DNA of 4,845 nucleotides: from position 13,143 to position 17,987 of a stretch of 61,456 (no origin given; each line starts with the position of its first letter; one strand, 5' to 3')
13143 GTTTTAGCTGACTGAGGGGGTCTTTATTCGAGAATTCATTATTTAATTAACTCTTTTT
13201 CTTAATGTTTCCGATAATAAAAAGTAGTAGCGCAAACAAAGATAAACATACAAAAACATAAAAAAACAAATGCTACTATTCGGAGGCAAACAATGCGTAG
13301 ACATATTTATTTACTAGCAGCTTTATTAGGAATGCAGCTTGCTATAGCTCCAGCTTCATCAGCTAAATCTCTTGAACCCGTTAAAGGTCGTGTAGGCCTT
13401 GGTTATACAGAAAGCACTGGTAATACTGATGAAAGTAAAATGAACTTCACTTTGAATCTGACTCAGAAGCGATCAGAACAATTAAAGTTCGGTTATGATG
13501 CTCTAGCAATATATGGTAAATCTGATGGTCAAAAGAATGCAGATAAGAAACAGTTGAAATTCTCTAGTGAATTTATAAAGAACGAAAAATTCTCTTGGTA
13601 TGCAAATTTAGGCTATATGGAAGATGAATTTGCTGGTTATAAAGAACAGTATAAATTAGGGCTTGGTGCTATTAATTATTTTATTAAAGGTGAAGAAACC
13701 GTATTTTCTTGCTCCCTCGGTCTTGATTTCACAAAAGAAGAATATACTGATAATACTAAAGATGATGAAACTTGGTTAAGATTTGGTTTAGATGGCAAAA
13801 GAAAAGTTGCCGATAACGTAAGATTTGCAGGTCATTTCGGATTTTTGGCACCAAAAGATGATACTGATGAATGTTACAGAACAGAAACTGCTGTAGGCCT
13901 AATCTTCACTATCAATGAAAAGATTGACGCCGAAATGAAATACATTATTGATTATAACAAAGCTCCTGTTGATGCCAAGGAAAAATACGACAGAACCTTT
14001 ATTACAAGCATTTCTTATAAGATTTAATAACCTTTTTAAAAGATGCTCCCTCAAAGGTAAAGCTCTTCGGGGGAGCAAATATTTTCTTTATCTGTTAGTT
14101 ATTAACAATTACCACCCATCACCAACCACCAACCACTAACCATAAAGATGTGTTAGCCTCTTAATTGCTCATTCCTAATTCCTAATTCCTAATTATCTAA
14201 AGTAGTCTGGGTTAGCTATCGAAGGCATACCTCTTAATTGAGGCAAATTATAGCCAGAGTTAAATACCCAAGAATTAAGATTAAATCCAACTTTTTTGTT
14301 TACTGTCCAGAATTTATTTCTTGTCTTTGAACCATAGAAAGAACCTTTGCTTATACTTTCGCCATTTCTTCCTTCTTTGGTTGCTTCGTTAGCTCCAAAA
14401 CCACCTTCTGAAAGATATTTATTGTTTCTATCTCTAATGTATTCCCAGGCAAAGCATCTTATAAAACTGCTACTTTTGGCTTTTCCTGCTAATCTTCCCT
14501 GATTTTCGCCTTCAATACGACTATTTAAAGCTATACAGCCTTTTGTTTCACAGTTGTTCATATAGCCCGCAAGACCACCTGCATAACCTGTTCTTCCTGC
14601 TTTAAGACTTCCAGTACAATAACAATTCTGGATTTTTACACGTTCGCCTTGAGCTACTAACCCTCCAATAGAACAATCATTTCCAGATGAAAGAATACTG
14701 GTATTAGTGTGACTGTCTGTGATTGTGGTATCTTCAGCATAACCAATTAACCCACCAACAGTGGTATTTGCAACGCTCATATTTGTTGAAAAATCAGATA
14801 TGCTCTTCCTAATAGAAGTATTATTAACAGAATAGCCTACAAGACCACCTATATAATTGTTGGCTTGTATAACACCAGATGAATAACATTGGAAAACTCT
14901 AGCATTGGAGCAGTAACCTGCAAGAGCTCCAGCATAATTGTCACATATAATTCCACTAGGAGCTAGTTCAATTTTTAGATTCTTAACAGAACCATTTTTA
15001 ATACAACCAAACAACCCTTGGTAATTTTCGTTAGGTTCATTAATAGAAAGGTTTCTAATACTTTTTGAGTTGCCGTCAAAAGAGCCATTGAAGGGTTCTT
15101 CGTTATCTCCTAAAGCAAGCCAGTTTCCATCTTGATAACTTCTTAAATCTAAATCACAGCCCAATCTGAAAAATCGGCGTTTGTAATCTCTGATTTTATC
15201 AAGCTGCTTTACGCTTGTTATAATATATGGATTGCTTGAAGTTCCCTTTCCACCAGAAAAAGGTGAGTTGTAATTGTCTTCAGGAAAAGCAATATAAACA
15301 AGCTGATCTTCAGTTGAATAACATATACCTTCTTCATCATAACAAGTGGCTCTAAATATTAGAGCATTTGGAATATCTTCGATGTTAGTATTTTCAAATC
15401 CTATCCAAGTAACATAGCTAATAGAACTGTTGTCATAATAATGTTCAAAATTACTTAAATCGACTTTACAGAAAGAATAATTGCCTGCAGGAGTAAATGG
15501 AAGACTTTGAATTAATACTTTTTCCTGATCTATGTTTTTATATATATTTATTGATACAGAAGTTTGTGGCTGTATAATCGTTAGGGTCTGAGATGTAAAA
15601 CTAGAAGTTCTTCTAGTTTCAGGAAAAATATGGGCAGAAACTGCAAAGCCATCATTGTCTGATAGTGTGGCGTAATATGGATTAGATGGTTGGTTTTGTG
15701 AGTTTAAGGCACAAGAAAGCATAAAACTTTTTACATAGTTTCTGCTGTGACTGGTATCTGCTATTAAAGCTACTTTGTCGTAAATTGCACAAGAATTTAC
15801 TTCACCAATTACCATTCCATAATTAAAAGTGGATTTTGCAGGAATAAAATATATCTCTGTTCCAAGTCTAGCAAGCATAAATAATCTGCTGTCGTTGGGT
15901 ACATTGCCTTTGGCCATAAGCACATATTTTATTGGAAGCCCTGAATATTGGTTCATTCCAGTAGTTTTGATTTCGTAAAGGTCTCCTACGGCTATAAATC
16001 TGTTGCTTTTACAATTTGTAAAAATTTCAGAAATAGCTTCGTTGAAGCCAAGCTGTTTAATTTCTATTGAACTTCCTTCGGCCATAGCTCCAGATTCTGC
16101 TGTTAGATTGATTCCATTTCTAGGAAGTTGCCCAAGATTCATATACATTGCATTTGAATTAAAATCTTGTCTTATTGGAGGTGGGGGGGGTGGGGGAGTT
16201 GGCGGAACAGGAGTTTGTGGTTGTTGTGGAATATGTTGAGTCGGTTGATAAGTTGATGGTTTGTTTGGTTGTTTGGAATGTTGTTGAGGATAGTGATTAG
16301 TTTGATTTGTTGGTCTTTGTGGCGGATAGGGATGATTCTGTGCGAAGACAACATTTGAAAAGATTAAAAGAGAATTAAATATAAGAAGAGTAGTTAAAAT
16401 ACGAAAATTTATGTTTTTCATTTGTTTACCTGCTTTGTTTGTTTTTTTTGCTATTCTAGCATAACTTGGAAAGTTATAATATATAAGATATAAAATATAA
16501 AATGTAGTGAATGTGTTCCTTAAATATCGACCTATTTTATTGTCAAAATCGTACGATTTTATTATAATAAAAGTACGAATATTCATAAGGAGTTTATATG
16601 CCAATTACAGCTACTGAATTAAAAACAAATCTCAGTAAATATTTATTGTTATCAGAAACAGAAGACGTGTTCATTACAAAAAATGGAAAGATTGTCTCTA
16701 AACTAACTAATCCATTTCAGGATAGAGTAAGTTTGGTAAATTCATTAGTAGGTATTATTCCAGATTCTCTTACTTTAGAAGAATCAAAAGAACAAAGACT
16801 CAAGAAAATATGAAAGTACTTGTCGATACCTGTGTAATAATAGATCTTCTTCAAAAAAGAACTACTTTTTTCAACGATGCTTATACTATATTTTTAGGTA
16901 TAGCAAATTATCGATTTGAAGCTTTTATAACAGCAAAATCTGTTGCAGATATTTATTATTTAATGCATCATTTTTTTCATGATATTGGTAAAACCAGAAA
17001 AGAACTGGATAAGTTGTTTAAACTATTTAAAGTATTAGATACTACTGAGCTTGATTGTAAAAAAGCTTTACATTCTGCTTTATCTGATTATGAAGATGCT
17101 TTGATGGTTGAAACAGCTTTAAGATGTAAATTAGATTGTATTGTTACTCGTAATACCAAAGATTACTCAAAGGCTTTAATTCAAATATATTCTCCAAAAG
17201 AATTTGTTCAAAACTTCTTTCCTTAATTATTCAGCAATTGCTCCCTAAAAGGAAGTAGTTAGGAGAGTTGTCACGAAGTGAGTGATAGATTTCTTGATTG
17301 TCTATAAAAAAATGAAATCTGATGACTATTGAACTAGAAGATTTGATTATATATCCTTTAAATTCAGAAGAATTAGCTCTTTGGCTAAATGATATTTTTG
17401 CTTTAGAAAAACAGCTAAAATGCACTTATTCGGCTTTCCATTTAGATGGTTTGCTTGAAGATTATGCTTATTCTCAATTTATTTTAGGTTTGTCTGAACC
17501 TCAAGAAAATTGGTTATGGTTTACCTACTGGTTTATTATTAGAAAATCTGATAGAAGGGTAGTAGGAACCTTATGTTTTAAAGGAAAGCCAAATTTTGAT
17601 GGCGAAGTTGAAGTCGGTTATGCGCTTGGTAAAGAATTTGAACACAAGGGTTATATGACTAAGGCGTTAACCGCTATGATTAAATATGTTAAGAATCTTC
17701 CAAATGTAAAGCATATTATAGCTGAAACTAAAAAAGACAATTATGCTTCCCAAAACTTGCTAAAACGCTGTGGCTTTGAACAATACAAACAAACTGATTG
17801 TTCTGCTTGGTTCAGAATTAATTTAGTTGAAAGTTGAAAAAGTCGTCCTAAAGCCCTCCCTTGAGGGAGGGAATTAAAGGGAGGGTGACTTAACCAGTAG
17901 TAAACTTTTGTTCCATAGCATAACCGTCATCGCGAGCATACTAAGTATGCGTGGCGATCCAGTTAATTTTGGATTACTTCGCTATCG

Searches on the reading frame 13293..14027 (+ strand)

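Call 19: search_protein_families(library=pfam, proteins=[window:13293-14027:+], max_evalue=0.0001)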
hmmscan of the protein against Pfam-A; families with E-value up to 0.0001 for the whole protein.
window:13293-14027:+ (244 aa): 1 family
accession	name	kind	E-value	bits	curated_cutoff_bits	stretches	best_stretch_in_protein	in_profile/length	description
PF04338.18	DUF481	-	1.7e-37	129.9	21.1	1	34-243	1-209/210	Protein of unknown function, DUF481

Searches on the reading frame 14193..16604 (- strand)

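Call 19: search_protein_families(library=pfam, proteins=[window:14193-16604:-], max_evalue=0.0001)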
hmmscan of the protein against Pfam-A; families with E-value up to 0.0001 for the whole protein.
window:14193-16604:- (803 aa): 1 family
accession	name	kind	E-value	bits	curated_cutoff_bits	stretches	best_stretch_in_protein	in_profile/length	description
PF07581.17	Glug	-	1.6e-09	38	20.5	0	613-632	2-22/28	The GLUG motif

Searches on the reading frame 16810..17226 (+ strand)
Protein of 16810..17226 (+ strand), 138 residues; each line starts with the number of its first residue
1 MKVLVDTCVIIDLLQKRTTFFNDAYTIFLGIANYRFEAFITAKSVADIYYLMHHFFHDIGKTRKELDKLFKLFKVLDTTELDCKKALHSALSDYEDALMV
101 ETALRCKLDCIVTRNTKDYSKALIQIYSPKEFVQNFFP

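Call 19: search_protein_families(library=pfam, proteins=[window:16810-17226:+], max_evalue=0.0001)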
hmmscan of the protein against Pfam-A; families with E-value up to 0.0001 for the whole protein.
window:16810-17226:+ (138 aa): 2 families
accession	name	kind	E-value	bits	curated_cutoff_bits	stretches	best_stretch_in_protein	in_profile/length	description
PF13470.12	PIN_3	-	2.7e-21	77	27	1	2-117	1-115/115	PIN domain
PF01850.27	PIN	-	1.1e-05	26.5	23.6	1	3-117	1-113/120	PIN domain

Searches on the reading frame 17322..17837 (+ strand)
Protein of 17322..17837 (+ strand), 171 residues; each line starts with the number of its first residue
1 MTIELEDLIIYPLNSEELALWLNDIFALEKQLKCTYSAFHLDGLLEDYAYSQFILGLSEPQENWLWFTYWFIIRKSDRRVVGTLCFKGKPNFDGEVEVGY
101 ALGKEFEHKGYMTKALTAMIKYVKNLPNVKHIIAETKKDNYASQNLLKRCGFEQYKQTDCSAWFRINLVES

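Call 19: search_protein_families(library=pfam, proteins=[window:17322-17837:+], max_evalue=0.0001)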
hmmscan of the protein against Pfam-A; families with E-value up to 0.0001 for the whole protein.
window:17322-17837:+ (171 aa): 3 families
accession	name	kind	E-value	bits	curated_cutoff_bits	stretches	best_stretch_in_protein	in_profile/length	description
PF13302.13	Acetyltransf_3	-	1.4e-19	71.6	25.4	1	57-153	47-138/138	Acetyltransferase (GNAT) domain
PF00583.31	Acetyltransf_1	-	1.7e-12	48.1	20.7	1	59-152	19-116/116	Acetyltransferase (GNAT) family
PF13523.12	Acetyltransf_8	-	4.7e-06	26.7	27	1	96-159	80-144/145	Acetyltransferase (GNAT) domain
